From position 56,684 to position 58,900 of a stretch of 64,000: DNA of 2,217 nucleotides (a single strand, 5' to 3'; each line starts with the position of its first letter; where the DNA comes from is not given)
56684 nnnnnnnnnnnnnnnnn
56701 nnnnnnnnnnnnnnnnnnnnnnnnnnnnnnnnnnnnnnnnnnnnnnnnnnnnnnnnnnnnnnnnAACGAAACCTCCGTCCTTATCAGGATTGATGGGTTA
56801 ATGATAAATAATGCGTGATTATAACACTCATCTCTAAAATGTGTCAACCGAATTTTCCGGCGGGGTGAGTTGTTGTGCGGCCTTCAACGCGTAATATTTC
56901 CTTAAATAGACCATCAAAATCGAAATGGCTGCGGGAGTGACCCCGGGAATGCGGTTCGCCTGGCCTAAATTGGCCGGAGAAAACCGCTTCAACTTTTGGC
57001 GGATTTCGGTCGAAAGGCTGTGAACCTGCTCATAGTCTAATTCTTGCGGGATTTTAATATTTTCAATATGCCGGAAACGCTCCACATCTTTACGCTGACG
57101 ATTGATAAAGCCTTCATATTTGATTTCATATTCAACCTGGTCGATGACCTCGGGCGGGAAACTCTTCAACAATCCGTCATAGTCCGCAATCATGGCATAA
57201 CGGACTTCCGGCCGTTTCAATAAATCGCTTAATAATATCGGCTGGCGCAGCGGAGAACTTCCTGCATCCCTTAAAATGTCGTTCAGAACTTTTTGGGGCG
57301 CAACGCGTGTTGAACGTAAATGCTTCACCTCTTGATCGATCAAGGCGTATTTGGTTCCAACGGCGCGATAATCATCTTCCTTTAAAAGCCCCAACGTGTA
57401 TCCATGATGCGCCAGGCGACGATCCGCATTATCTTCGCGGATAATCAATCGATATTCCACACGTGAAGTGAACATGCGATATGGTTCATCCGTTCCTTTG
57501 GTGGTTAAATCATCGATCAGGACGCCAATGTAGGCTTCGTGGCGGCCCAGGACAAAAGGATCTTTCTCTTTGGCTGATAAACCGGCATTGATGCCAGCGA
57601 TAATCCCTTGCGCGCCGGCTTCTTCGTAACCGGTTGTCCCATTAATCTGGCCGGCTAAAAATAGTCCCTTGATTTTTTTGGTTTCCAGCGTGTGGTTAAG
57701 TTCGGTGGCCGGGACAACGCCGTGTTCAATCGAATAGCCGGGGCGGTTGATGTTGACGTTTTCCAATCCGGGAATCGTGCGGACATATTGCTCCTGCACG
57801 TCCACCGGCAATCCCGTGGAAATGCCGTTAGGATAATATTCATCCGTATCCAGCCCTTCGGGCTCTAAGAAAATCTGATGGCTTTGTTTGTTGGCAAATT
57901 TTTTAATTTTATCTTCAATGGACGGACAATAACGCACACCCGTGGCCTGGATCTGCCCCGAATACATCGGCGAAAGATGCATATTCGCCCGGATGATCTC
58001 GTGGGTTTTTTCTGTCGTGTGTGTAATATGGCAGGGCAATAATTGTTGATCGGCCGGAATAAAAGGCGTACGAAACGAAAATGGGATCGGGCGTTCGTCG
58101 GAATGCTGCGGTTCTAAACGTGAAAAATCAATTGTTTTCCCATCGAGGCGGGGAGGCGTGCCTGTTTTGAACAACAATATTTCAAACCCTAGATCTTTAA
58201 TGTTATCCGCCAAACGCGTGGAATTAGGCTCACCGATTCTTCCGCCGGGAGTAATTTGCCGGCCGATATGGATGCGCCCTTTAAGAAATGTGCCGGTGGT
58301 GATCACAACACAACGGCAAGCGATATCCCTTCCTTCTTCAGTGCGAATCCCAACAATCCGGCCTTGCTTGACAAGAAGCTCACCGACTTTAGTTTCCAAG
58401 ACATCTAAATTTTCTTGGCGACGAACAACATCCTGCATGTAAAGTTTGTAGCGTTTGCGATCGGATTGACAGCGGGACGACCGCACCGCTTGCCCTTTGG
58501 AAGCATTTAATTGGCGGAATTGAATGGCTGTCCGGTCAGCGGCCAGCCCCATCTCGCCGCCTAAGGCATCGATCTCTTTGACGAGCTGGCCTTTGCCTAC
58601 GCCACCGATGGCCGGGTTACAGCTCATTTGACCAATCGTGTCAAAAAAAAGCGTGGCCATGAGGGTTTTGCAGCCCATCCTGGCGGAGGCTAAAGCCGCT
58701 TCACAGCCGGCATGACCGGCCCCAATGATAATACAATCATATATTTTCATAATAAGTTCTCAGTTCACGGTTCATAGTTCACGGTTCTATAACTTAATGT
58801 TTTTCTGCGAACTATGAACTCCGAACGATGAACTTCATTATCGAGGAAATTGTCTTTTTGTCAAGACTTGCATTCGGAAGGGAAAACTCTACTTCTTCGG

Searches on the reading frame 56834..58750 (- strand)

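Call 10: search_protein_families(library=pfam, proteins=[window:56834-58750:-], max_evalue=0.001)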
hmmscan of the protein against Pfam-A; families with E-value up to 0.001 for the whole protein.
window:56834-58750:- (638 aa): 7 families
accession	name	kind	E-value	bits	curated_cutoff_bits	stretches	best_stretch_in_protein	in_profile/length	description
PF01134.28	GIDA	-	1.5e-162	541.6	22.1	1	5-397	1-391/391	Glucose inhibited division protein A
PF13932.14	SAM_GIDA_C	-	1.9e-25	88.9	27.1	1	557-613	1-57/57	tRNA modifying enzyme MnmG/GidA C-terminal helical bundle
PF21680.2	GIDA_C_1st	-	7.1e-22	78.4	24.7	1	459-553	2-96/96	tRNA modifying enzyme MnmG/GidA C-terminal helical domain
PF12831.13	FAD_oxidored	-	1e-07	32.1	27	1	5-148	1-140/416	FAD dependent oxidoreductase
PF07992.20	Pyr_redox_2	-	0.00017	21.6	26.1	1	4-153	1-108/291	Pyridine nucleotide-disulphide oxidoreductase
PF03486.20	HI0933_like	-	0.00023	21.1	50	0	118-371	128-221/244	HI0933-like protein Rossmann domain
PF13738.12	Pyr_redox_3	-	0.00069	19.4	30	0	89-156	71-136/305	Pyridine nucleotide-disulphide oxidoreductase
